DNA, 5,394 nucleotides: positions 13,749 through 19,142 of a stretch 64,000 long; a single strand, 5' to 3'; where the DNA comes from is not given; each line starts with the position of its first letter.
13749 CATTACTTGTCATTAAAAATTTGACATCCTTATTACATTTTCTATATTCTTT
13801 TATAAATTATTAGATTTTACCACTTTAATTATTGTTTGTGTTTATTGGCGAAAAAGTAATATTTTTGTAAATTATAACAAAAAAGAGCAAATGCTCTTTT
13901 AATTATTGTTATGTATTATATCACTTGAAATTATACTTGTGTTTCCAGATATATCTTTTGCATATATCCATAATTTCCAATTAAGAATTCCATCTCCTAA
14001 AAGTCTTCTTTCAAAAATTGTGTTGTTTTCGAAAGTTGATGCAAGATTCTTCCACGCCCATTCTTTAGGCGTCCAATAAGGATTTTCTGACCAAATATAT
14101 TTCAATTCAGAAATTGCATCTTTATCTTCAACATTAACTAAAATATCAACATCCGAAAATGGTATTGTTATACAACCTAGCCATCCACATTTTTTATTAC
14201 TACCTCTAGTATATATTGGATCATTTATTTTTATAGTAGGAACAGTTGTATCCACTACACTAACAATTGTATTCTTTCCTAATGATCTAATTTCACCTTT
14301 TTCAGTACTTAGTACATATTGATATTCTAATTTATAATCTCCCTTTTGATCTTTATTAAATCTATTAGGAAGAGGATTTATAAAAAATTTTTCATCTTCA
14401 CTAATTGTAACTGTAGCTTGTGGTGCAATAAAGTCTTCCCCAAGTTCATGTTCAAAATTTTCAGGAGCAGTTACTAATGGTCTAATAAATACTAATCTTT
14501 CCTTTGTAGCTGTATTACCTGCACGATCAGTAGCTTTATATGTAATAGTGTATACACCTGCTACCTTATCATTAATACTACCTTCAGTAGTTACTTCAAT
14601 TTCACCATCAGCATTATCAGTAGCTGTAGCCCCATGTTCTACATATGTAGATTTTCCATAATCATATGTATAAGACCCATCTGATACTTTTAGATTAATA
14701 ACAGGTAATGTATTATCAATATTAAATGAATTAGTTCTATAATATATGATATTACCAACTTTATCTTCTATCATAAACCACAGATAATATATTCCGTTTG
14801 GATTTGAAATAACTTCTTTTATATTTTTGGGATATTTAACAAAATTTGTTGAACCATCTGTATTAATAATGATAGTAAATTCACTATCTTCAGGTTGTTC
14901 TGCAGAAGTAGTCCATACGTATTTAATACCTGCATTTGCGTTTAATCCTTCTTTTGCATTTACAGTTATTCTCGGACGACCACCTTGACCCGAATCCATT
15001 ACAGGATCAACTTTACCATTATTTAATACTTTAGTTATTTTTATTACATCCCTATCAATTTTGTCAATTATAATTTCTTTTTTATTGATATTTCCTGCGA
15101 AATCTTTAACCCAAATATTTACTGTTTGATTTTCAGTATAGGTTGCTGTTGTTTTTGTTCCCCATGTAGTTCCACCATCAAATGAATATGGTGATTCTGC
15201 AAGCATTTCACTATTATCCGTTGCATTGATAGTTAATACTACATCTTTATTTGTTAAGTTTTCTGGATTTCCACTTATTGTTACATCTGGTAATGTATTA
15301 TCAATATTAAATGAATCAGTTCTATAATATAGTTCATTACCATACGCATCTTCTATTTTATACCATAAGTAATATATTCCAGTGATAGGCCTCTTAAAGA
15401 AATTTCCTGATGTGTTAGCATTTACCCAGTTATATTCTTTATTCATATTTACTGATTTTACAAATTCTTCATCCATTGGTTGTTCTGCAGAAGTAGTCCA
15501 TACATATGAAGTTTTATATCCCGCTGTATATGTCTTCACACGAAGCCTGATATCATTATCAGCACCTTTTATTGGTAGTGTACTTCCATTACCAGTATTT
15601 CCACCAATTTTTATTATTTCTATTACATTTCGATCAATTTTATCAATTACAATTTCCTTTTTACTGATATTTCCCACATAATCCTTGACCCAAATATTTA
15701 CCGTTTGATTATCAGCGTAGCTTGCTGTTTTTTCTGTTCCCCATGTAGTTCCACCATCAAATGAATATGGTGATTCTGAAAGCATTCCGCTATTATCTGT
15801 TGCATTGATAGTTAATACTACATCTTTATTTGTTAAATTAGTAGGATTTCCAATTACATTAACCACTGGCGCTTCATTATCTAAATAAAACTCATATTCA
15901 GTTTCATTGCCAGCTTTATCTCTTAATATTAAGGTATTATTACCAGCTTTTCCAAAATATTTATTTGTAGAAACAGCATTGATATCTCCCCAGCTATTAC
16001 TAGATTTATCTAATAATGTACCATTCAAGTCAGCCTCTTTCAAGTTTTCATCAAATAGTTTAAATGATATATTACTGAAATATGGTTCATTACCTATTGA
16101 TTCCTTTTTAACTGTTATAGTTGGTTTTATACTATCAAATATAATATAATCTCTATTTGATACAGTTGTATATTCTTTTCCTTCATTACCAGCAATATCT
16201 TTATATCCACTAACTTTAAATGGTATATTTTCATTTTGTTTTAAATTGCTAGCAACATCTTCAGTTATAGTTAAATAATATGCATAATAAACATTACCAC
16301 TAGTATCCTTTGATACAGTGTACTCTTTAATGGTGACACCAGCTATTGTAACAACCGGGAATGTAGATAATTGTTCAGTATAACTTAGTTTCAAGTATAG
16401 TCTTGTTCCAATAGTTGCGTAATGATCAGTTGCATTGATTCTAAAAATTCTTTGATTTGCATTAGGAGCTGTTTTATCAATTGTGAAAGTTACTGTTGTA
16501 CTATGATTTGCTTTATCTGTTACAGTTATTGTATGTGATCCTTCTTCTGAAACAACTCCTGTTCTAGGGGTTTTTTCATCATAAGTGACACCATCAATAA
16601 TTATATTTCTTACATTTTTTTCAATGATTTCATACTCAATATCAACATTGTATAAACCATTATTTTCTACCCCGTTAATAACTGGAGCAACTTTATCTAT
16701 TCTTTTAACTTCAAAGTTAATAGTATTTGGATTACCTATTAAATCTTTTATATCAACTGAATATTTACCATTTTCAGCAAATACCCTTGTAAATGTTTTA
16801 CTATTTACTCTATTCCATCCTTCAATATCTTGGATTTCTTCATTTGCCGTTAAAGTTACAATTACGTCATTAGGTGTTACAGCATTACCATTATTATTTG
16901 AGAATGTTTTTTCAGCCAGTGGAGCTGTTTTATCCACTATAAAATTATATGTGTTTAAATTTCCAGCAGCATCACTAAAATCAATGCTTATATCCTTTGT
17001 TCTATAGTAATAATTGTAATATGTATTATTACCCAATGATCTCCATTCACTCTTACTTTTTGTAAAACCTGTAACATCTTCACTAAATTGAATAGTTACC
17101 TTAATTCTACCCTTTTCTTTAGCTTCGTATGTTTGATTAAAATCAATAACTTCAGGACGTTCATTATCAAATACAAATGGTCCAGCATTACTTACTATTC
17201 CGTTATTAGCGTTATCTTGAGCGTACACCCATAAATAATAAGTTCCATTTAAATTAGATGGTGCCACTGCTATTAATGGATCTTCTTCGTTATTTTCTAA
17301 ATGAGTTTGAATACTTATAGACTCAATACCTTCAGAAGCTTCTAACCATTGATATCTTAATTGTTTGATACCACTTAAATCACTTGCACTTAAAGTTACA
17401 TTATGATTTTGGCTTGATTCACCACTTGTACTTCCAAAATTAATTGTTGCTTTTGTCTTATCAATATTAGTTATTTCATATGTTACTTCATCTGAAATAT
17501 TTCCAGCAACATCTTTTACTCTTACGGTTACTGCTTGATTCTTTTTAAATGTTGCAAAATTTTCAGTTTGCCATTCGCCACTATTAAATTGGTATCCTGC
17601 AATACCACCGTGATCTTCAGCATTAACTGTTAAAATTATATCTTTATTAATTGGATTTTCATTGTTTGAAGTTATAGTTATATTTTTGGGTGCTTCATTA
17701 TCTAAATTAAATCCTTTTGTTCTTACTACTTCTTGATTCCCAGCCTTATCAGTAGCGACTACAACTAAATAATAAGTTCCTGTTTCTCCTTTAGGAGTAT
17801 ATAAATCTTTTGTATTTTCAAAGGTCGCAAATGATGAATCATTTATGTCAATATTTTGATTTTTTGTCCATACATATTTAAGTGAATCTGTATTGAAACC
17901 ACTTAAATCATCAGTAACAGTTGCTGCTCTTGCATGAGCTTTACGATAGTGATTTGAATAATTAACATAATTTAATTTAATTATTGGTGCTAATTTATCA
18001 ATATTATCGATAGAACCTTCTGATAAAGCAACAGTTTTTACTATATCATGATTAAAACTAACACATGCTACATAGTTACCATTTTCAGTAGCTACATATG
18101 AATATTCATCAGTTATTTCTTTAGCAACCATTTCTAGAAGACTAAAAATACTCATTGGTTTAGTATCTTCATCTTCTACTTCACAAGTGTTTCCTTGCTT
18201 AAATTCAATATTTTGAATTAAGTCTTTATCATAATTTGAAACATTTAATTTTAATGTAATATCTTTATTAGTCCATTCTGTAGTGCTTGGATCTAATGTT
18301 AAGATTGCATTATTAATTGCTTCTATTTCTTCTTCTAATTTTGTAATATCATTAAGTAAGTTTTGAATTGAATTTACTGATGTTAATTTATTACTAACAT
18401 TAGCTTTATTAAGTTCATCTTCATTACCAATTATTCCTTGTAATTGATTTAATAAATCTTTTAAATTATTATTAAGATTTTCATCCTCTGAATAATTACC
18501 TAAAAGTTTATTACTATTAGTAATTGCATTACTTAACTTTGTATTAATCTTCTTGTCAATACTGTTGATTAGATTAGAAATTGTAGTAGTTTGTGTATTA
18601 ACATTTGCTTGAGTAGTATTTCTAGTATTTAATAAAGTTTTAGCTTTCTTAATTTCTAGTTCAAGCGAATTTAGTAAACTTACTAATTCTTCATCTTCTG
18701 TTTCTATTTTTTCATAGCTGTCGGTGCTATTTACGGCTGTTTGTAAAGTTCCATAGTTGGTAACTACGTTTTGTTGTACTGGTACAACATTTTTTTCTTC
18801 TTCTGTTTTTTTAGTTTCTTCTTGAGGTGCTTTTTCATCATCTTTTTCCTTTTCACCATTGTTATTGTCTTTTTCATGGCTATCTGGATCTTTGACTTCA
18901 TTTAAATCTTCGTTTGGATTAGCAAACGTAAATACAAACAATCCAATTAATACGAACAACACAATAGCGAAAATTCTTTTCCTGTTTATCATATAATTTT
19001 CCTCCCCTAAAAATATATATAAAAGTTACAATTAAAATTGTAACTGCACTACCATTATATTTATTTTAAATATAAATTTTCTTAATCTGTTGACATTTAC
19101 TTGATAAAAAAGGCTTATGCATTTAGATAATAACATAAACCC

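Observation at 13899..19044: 1697-aa cadherin-like repeat surface protein with a very recent internal 590-bp tandem duplication and a perfect palindromic operator in its leader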

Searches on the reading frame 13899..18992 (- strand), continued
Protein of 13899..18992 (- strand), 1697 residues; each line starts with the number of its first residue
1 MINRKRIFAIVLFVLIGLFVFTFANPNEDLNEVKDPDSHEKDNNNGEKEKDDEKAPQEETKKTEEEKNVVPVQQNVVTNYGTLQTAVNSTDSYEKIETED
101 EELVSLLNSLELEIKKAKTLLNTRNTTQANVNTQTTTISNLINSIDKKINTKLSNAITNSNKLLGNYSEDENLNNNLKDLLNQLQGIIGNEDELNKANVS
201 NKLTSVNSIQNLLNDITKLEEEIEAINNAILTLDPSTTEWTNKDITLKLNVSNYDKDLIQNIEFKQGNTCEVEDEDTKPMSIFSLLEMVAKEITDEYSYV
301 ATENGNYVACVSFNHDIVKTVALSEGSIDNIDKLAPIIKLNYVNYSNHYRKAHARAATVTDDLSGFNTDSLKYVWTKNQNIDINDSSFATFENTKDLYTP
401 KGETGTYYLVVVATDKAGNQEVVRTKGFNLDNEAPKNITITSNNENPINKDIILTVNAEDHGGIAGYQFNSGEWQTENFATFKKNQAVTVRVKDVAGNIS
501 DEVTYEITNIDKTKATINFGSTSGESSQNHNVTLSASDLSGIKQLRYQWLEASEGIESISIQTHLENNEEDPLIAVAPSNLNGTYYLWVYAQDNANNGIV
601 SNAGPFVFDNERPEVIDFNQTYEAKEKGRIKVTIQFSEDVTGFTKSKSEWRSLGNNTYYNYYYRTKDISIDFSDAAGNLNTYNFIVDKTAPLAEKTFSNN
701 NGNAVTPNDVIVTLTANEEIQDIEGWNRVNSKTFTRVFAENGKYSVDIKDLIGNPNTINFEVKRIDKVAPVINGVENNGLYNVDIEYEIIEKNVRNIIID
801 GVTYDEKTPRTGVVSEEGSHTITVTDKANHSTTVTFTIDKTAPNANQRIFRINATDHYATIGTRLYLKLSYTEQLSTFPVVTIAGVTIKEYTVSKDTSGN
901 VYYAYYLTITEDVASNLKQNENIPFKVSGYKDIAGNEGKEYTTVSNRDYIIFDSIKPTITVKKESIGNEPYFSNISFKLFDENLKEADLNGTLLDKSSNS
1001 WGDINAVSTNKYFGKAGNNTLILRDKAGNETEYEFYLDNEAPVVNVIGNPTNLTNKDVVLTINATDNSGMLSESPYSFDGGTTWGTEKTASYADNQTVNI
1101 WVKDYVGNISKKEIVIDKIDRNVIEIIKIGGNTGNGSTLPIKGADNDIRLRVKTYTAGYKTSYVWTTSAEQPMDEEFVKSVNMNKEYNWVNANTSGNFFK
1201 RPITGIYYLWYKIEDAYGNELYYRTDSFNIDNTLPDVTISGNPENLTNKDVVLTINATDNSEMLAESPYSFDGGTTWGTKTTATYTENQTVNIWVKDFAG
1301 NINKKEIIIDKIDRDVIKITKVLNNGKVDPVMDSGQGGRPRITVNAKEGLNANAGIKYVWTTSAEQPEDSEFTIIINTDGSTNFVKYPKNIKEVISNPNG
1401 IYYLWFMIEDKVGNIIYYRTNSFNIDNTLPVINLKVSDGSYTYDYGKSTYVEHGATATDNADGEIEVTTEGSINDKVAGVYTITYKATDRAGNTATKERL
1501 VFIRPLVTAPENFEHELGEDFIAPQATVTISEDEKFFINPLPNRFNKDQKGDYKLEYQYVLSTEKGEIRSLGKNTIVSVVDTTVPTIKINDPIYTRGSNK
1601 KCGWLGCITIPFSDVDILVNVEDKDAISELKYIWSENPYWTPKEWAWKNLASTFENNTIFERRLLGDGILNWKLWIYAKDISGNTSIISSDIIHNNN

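Call 17: find_encoding_contigs(protein=P0010, flank=6000, max_places=4)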
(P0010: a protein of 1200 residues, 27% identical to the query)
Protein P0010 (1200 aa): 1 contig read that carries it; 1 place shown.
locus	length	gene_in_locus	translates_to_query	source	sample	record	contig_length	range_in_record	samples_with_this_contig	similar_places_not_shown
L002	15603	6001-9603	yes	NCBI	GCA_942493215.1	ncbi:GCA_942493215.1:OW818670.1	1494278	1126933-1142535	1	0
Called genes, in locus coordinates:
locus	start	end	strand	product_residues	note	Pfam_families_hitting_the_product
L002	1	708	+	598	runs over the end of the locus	PF00122:E1-E2_ATPase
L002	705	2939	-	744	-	PF01136:Peptidase_U32, PF12392:DUF3656, PF01136:Peptidase_U32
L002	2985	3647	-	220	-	PF00625:Guanylate_kin, PF13238:AAA_18 (weak)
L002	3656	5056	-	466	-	PF00890:FAD_binding_2 (faint), PF01134:GIDA (faint), PF01266:DAO (faint), PF01494:FAD_binding_3 (faint), PF01946:Thi4 (faint), PF03486:HI0933_like (faint), PF05834:Lycopene_cycl (faint), PF21688:FAD-depend_C, +2 more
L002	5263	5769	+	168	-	PF10502:Peptidase_S26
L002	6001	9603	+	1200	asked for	PF19077:Big_13 (faint), PF12245:Big_3_2 (faint), PF24893:DUF7743 (faint), PF16403:Bact_surface_Ig-like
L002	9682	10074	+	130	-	PF08000:bPH_1, PF14470:bPH_3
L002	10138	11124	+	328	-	PF03009:GDPD (weak)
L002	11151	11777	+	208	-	PF14681:UPRTase, PF24390:PRTase-CE (faint), PF00156:Pribosyltran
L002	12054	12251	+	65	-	-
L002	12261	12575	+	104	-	PF07875:Coat_F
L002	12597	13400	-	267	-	PF02535:Zip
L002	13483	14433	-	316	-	PF03009:GDPD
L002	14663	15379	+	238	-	-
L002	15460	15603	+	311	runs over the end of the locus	PF10343:Q_salvage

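Call 24: find_encoding_contigs(protein=P0012, flank=4000, max_places=3)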
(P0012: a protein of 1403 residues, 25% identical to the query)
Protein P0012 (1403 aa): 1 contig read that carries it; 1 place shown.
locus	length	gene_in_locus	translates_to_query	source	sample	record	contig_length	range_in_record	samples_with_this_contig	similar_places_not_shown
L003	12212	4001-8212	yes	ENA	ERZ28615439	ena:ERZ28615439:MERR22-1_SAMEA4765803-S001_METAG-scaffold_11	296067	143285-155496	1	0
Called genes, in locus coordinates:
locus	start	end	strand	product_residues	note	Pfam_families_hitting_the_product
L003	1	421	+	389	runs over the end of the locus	PF00933:Glyco_hydro_3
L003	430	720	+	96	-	-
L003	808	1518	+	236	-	PF04203:Sortase (weak)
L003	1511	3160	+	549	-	PF00092:VWA, PF13519:VWA_2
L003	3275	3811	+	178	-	PF10502:Peptidase_S26, PF00717:Peptidase_S24 (weak)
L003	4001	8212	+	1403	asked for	PF06486:DUF1093 (faint), PF06832:BiPBP_C (faint), PF16403:Bact_surface_Ig-like (weak)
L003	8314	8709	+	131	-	PF14470:bPH_3 (faint), PF08000:bPH_1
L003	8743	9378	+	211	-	-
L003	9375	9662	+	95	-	-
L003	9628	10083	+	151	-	PF13673:Acetyltransf_10, PF00583:Acetyltransf_1, PF13508:Acetyltransf_7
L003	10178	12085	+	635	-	PF03717:PBP_dimer, PF00905:Transpeptidase, PF03793:PASTA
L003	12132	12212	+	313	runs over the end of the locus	-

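Call 25: find_encoding_contigs(protein=P0003, flank=4000, max_places=3)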
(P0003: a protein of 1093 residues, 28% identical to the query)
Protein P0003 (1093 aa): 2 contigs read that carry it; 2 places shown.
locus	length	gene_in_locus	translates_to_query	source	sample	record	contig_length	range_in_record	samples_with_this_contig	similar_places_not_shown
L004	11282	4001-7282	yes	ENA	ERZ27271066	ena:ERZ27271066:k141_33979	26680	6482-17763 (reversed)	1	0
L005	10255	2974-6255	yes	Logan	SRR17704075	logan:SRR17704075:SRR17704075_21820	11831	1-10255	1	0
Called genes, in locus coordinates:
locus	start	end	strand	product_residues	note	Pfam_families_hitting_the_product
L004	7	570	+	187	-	PF04011:LemA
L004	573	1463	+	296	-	-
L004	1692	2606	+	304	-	PF01098:FTSW_RODA_SPOVE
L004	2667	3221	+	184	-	-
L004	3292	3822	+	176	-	PF10502:Peptidase_S26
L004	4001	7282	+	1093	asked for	PF06832:BiPBP_C (faint)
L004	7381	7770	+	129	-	PF08000:bPH_1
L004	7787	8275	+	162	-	PF00383:dCMP_cyt_deam_1, PF14437:MafB19-deam (weak)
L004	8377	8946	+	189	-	-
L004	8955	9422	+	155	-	-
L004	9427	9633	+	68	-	PF01783:Ribosomal_L32p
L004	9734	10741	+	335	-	-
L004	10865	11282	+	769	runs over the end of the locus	PF12705:PDDEXK_1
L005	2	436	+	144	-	?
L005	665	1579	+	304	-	PF01098:FTSW_RODA_SPOVE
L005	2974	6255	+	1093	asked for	PF06832:BiPBP_C (faint)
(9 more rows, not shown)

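Call 26: find_encoding_contigs(protein=P0004, flank=4000, max_places=3)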
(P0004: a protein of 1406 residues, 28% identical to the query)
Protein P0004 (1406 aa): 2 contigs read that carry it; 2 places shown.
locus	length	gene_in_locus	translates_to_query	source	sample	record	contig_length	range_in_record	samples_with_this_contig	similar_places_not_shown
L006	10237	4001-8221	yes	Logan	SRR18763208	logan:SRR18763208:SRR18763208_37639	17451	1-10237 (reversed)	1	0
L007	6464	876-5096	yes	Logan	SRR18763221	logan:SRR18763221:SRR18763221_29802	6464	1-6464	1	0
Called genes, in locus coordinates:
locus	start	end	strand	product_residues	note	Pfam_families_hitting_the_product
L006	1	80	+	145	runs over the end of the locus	-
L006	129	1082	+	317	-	PF00535:Glycos_transf_2, PF10111:Glyco_tranf_2_2, PF13641:Glyco_tranf_2_3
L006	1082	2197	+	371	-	PF13439:Glyco_transf_4, PF00534:Glycos_transf_1, PF13692:Glyco_trans_1_4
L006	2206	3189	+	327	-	PF00535:Glycos_transf_2, PF10111:Glyco_tranf_2_2, PF13641:Glyco_tranf_2_3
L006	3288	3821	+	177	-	PF10502:Peptidase_S26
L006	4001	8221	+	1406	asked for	PF06486:DUF1093 (faint), PF06832:BiPBP_C (faint), PF16403:Bact_surface_Ig-like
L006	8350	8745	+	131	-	PF08000:bPH_1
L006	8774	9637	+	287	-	PF01545:Cation_efflux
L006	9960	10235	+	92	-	?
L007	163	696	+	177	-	PF10502:Peptidase_S26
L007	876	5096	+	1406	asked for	PF06486:DUF1093 (faint), PF06832:BiPBP_C (faint), PF16403:Bact_surface_Ig-like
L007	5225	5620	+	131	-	PF08000:bPH_1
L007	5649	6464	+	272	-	?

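Call 60: search_protein_families(library=ncbifam, max_evalue=0.1, proteins=[window:13899-18992:-])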
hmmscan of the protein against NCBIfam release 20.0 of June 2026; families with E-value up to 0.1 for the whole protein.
window:13899-18992:- (1697 aa): 2 families
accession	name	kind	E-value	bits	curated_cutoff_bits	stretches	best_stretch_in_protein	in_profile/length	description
NF047446.1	barrel_OmpL47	domain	1.3e-10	41.6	40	1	1463-1502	28-66/68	OmpL47-type beta-barrel domain-containing protein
NF045717.1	DVU0259_DivK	exception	0.088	13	160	0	861-895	60-94/117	DVU0259 family response regulator domain-containing protein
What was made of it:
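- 14463..14717 (-): Module M14 (aa 1426-1510), the only module above a Pfam cut-off: Bact_surface_Ig-like (formerly DUF5011). NCBIfam OmpL47-type domain, 41.6 bits against 40 (call 60).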

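Call 67: find_related_loci(query=window:13899-18992:-, collection=metagenome_contigs, flank=3000)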
Query window:13899-18992:- (1697 aa) in metagenome_contigs; peptide patterns used: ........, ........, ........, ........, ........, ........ (x = any residue, [..] = any of these).
309 stretches matched a pattern, but none encodes a relative of the query by tblastn (E <= 1e-3).
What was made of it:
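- Tried and rejected: A scan of JGI metagenome contigs for close relatives of the protein, meant to look for copy-number variants of the repeat, found none (call 67).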

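Call 71: search_solved_structures(query=window:13899-18992:-, max_evalue=0.1)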
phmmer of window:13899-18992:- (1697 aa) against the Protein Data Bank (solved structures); distinct sequences matched with E-value up to 0.1: 0.
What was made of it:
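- Tried and rejected: A PDB sequence search found no solved relative at E up to 0.1 (call 71).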

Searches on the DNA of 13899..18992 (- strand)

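Call 21: search_rna_families(source=L002, start=5700, end=6100, threshold=evalue, max_evalue=1, show_alignments=1)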
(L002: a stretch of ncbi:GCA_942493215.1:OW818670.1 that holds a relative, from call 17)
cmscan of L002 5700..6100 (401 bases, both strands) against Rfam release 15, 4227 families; matches with E-value up to 1: 3.
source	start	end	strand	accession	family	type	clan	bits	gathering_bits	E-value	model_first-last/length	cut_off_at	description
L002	5835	5923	+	RF01051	c-di-GMP-I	Cis-reg; riboswitch;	CL00126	65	35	1.2e-12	1-87/87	no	c-di-GMP-I riboswitch aptamer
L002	5982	6015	+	RF01360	CRISPR-DR47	Gene; CRISPR;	-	19.4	39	0.41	1-37/37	no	CRISPR RNA direct repeat element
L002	5700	5785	-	RF01402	STnc150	Gene; sRNA;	-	15.5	60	0.41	1-86/267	3'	STnc150 Hfq binding RNA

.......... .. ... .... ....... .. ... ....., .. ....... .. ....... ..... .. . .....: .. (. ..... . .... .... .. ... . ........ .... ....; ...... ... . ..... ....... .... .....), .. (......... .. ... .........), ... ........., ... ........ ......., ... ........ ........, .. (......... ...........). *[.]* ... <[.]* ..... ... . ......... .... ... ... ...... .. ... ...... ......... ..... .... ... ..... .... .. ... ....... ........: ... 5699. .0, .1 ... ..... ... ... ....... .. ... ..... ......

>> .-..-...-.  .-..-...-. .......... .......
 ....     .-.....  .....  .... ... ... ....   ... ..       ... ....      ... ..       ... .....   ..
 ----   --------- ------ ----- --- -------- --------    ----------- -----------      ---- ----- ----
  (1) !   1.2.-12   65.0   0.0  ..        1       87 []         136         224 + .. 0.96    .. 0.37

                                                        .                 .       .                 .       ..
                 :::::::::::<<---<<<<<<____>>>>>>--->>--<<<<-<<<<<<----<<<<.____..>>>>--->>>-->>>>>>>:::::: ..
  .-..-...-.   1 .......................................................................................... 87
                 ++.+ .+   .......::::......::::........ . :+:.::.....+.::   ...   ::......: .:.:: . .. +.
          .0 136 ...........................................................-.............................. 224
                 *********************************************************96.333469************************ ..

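Call 27: search_rna_families(sources=[L003, L004, L006], threshold=gathering)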
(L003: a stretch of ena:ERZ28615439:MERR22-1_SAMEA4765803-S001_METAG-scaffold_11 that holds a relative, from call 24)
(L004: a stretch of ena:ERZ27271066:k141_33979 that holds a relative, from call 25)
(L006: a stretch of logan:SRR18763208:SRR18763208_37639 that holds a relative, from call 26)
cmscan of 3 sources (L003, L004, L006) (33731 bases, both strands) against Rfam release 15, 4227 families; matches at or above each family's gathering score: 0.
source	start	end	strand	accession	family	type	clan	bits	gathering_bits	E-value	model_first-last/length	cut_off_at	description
